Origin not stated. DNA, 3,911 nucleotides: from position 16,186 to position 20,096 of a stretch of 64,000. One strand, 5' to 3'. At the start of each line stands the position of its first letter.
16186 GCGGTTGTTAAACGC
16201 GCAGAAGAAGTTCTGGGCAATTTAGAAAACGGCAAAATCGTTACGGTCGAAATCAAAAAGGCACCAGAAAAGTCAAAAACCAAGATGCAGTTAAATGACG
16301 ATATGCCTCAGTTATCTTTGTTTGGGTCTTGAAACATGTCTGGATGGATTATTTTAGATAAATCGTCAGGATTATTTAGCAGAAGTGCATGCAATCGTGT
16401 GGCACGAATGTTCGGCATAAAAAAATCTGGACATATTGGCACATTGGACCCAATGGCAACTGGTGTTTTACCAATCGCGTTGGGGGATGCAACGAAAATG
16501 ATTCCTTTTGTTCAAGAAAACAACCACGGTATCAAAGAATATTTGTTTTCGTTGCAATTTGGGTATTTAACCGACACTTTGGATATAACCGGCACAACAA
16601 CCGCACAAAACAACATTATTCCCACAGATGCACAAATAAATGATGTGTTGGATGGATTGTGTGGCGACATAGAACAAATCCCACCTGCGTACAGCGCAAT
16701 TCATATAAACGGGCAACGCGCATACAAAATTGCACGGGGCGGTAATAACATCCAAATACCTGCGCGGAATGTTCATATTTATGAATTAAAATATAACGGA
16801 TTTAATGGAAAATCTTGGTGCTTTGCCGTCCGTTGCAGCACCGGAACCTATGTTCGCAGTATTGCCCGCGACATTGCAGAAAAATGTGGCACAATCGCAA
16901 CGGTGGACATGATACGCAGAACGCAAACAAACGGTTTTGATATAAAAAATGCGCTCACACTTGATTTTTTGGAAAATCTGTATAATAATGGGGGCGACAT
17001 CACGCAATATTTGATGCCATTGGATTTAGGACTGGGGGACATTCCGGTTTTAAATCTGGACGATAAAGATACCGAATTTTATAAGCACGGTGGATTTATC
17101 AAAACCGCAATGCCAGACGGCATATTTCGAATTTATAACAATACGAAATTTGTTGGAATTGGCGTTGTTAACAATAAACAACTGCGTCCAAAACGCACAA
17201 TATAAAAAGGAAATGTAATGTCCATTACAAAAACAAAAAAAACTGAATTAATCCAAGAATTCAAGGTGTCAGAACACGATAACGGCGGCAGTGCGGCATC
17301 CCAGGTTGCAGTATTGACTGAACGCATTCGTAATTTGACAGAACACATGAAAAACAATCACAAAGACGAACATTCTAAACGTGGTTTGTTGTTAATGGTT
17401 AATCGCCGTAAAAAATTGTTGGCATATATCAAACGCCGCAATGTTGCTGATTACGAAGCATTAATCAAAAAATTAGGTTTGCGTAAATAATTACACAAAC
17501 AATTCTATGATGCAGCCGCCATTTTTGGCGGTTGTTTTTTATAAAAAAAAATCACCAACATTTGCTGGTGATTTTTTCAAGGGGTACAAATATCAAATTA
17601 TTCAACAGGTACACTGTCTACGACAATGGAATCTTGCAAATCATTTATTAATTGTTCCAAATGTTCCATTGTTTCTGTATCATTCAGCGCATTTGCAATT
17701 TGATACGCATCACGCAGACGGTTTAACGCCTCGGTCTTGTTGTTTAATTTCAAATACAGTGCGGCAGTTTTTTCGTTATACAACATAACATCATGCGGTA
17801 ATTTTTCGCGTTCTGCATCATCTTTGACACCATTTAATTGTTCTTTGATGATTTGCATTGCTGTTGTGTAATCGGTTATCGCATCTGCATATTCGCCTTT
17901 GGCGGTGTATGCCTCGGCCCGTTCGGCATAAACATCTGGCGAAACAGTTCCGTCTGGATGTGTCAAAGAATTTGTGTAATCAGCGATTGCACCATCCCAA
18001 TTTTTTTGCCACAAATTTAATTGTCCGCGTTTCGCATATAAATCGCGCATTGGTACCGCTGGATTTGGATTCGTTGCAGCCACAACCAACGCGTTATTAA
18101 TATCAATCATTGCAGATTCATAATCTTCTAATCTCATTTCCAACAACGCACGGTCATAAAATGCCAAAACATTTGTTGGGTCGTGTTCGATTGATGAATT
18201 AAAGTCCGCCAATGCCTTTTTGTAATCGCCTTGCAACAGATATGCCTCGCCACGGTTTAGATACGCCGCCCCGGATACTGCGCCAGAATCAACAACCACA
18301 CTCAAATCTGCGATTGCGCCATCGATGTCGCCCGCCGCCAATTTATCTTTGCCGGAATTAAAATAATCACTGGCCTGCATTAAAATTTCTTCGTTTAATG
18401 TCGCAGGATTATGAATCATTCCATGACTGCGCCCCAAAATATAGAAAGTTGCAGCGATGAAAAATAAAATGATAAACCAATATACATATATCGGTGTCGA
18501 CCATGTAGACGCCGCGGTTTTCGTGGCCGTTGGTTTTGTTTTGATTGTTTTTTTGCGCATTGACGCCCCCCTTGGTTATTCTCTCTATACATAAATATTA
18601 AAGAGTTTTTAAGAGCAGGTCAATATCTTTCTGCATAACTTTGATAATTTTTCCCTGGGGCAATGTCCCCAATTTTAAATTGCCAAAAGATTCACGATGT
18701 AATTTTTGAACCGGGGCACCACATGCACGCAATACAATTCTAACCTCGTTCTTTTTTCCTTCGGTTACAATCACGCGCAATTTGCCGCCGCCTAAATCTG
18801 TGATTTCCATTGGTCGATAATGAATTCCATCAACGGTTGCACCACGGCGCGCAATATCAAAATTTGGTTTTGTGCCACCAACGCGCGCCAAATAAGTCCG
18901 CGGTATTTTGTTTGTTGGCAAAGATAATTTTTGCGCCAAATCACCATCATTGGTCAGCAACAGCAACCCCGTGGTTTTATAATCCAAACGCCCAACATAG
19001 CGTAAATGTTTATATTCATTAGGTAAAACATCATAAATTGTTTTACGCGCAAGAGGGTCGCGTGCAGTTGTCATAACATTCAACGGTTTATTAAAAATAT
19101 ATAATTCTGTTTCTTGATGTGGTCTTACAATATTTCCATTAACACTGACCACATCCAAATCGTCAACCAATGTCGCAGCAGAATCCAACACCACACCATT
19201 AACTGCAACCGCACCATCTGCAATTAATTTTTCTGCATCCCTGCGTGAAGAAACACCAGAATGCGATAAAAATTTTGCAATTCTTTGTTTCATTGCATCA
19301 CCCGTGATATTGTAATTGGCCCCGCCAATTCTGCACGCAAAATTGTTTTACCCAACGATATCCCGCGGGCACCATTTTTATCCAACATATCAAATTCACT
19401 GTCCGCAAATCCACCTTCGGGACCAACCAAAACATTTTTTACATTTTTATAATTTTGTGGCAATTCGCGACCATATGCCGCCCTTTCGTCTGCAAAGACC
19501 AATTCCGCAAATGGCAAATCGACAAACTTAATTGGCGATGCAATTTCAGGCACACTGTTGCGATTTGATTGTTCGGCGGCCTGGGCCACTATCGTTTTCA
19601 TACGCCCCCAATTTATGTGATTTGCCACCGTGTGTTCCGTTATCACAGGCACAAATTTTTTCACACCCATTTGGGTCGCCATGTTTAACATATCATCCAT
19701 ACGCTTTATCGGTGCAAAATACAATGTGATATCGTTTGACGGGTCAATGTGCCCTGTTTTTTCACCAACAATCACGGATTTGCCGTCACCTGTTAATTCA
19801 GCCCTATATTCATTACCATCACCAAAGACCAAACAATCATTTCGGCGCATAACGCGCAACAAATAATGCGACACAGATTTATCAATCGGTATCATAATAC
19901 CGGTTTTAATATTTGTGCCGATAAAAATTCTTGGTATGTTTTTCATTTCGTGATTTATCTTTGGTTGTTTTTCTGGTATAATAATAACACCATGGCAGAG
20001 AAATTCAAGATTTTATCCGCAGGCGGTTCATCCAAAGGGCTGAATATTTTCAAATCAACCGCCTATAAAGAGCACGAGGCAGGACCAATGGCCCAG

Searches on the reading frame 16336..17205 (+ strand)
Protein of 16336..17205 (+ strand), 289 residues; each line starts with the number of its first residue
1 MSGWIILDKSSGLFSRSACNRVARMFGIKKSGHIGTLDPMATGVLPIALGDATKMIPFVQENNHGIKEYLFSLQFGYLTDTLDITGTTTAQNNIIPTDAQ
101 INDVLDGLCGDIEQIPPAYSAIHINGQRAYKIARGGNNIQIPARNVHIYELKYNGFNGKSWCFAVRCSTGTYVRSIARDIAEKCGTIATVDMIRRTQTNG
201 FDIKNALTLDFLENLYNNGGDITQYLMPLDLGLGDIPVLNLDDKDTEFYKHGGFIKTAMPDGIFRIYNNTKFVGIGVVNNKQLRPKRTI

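Call 17: search_protein_families(library=pfam, proteins=[window:16336-17205:+], max_evalue=0.001)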
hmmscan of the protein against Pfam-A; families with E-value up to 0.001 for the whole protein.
window:16336-17205:+ (289 aa): 3 families
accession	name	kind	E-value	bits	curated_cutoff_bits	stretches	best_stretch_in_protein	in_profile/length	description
PF01509.24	TruB_N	-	1.5e-47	162.1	27.3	1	24-173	2-149/149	TruB family pseudouridylate synthase (N terminal domain)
PF16198.10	TruB_C_2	-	3.3e-08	34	29.3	1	174-230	1-62/66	tRNA pseudouridylate synthase B C-terminal domain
PF09157.17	TruB-C_2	-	7.2e-08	32.7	21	1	237-288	1-56/57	Pseudouridine synthase II TruB, C-terminal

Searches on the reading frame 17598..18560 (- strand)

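Call 17: search_protein_families(library=pfam, proteins=[window:17598-18560:-], max_evalue=0.001)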
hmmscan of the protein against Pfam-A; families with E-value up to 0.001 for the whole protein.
window:17598-18560:- (320 aa): 15 families
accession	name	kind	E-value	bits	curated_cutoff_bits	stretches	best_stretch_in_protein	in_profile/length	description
PF00515.34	TPR_1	-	7.5e-21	73.5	27.8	2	99-130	3-34/34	Tetratricopeptide repeat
PF07719.23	TPR_2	-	1.4e-19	69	27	1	98-130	2-34/34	Tetratricopeptide repeat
PF13432.12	TPR_16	-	2.7e-12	47.3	32.7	1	70-129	4-63/65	Tetratricopeptide repeat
PF13424.12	TPR_12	-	4e-11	43.4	30.1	0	98-125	46-73/77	Tetratricopeptide repeat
PF13371.12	TPR_9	-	3e-09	37.2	35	1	106-161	4-59/73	Tetratricopeptide repeat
PF13181.12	TPR_8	-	4.2e-09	36.3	25.7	0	99-130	3-34/34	Tetratricopeptide repeat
PF13431.12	TPR_17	-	7.9e-09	35.5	24.4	0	120-150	2-32/34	Tetratricopeptide repeat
PF13428.12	TPR_14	-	2.4e-08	34.3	23.5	0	98-138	2-42/44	Tetratricopeptide repeat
PF13414.12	TPR_11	-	2.4e-08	33.9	26.8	1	104-140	1-37/42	TPR repeat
PF14559.12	TPR_19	-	3.3e-07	31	25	0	108-151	2-45/68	Tetratricopeptide repeat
PF25575.1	TPR_BSK1_C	-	4e-07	30.4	42.2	0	177-240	47-109/118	Serine/threonine-protein kinase BSK1-like, TPR repeats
PF13174.12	TPR_6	-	1e-06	29.5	26.3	0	99-129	2-32/33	Tetratricopeptide repeat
PF10516.15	SHNi-TPR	-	0.00015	21.7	21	0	179-199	8-28/38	SHNi-TPR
PF04010.18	DUF357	-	0.00073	19.9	29.4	0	99-121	36-58/73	Protein of unknown function (DUF357)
PF25068.1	ARM_TT21_4th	-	0.0009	20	30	0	104-161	6-62/153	Tetratricopeptide repeat protein 21 forth ARM domain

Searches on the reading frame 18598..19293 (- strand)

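Call 17: search_protein_families(library=pfam, proteins=[window:18598-19293:-], max_evalue=0.001)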
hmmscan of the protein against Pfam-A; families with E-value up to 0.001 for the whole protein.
window:18598-19293:- (231 aa): 2 families
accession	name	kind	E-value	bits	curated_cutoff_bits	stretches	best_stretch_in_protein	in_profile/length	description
PF00849.27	PseudoU_synth_2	-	3.4e-17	63.5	26.8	1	64-188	2-150/152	RNA pseudouridylate synthase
PF01479.30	S4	-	5.5e-10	39.3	22.8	1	3-48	1-47/48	S4 domain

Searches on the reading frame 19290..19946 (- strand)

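Call 18: search_protein_families(library=pfam, proteins=[window:19290-19946:-], max_evalue=0.001)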
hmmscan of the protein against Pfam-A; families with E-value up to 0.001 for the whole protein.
window:19290-19946:- (218 aa): 2 families
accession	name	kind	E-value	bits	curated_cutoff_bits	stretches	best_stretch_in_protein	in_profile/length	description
PF04452.19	Methyltrans_RNA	-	3.1e-31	108.6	23.9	1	72-216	6-164/165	RNA methyltransferase domain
PF20260.4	PUA_4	-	6e-05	23.5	23.9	1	21-60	1-45/48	RNA methyltransferase PUA domain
